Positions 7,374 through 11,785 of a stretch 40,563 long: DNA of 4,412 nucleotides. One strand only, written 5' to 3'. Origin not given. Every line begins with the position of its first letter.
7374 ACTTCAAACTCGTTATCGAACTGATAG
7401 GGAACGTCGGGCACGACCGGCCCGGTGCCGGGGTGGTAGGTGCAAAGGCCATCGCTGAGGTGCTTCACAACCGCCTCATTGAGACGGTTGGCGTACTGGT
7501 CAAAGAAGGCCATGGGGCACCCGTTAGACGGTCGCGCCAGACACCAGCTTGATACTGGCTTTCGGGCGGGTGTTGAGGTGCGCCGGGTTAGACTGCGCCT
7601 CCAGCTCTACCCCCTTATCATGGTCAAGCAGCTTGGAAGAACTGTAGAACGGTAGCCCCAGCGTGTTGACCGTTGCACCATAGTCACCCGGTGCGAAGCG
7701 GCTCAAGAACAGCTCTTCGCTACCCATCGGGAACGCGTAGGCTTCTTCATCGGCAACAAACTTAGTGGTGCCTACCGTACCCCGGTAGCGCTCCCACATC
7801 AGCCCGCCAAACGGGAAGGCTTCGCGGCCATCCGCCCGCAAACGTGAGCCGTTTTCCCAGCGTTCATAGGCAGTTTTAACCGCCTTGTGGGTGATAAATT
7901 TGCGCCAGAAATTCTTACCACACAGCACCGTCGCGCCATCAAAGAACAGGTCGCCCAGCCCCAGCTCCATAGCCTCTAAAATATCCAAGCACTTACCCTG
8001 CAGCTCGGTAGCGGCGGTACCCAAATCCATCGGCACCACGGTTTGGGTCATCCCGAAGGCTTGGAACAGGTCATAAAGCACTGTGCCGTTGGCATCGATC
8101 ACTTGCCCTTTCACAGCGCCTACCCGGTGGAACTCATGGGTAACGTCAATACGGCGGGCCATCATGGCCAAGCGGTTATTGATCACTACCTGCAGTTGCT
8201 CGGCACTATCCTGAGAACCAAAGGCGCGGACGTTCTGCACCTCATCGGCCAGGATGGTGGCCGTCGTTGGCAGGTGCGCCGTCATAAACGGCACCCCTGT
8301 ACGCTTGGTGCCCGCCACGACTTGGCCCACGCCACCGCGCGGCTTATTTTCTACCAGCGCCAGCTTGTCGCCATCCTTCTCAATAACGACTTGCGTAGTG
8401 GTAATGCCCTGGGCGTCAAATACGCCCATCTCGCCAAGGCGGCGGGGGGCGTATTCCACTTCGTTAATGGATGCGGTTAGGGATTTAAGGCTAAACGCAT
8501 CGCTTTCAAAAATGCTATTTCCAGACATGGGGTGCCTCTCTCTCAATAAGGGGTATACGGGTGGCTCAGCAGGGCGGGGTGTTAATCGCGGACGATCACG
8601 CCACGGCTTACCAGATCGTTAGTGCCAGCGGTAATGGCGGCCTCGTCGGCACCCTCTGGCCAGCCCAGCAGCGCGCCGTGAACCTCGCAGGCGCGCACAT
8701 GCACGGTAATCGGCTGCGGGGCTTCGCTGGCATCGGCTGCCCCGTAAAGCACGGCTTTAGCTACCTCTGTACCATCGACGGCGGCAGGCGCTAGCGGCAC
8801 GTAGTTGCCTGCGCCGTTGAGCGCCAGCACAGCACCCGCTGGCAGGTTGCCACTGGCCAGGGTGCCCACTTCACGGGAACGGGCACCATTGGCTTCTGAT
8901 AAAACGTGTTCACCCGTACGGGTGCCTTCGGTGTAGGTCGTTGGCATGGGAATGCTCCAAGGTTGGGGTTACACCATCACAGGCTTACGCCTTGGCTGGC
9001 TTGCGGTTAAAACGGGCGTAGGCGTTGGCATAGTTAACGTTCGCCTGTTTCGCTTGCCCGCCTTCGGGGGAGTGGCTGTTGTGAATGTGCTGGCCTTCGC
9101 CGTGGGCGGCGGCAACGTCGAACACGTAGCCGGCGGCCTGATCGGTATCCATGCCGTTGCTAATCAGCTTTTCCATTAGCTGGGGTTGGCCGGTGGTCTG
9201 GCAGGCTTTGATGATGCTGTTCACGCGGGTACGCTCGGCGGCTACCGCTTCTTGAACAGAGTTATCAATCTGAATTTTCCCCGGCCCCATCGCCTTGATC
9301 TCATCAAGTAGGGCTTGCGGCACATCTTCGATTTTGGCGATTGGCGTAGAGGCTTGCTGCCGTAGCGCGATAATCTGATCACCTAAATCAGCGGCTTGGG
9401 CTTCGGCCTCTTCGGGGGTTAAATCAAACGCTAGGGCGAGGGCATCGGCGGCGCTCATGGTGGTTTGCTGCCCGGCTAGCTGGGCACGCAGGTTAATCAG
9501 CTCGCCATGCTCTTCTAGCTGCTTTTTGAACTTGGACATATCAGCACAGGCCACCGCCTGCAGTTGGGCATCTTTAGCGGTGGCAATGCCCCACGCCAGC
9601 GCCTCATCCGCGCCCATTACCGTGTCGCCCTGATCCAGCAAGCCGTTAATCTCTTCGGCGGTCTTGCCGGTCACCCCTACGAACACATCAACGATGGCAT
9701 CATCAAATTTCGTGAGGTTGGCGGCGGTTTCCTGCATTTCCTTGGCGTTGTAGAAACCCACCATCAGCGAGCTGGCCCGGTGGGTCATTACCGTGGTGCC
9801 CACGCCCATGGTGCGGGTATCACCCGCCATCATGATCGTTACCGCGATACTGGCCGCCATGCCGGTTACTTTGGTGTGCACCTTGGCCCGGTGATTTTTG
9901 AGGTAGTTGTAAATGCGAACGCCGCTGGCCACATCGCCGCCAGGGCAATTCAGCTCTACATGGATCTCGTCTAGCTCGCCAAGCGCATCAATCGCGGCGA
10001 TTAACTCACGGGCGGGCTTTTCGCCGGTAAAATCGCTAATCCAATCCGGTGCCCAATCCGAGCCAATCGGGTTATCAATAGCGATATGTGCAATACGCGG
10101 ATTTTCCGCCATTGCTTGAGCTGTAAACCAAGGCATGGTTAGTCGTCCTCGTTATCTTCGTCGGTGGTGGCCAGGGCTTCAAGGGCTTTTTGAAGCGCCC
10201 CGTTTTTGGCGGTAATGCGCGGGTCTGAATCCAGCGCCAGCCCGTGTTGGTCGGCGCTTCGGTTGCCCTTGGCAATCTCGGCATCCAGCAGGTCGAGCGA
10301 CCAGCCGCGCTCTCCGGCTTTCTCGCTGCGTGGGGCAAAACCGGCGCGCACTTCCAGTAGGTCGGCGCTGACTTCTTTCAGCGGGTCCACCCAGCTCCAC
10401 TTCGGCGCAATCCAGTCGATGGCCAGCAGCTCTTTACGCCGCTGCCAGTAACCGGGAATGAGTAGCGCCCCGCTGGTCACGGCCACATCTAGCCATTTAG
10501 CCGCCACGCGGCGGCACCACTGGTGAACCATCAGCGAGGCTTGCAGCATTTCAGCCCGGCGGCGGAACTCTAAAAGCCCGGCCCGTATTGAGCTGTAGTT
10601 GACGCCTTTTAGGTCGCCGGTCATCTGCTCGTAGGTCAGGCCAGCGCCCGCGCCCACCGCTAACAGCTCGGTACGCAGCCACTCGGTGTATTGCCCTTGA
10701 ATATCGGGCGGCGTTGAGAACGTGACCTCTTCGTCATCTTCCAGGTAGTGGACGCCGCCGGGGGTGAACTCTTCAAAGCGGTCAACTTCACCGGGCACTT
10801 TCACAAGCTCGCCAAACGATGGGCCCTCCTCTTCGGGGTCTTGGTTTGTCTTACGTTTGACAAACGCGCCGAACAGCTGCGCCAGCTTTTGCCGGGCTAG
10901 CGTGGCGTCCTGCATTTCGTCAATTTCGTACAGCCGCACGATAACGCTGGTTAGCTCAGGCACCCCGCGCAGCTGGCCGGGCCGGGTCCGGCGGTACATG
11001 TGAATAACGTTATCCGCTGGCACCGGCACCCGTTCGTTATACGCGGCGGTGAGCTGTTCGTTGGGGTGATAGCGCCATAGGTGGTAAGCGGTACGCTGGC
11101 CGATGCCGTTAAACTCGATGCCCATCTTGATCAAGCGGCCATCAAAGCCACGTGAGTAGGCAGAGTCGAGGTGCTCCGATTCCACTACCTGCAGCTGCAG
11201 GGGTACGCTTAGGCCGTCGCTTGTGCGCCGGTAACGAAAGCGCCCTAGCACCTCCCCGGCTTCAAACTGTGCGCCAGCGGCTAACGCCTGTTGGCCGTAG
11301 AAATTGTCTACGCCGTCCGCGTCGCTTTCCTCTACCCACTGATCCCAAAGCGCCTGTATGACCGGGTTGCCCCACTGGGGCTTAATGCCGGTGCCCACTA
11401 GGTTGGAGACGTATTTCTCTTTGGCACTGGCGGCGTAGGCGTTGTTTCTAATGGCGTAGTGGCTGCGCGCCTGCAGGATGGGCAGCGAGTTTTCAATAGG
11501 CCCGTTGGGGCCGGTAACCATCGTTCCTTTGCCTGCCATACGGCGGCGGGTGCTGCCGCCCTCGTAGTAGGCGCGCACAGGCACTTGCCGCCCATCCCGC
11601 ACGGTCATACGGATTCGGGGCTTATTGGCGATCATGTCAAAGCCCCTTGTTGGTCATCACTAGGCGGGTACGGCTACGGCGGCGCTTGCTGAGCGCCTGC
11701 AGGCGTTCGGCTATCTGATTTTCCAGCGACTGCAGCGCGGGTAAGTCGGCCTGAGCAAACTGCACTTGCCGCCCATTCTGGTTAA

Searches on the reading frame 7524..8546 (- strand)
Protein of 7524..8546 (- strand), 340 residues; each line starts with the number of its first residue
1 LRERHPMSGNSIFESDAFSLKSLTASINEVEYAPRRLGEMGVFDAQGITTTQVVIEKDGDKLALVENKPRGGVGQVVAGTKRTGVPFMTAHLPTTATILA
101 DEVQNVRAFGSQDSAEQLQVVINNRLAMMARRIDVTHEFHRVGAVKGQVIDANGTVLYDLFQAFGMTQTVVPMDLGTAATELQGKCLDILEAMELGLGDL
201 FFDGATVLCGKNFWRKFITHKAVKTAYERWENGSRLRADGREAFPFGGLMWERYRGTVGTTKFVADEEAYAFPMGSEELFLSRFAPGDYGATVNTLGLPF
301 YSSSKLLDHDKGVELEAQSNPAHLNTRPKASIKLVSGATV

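Call 79: search_protein_families(library=phrogs, proteins=[window:7524-8546:-], max_evalue=0.00001)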
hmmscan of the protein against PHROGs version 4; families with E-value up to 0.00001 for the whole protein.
window:7524-8546:- (340 aa): 1 family
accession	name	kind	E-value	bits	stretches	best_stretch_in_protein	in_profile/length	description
phrog_29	-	head and packaging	4.9e-55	188.4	1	7-335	18-357/439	major head protein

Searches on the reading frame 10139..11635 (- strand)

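Call 79: search_protein_families(library=phrogs, proteins=[window:10139-11635:-], max_evalue=0.00001)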
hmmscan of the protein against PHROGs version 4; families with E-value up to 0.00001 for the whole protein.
window:10139-11635:- (498 aa): 2 families
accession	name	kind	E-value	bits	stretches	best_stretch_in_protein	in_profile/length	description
phrog_21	-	head and packaging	3.7e-95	320.9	1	20-485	38-521/1362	portal protein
phrog_537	-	head and packaging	1.4e-41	143.2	1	289-494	27-229/233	portal protein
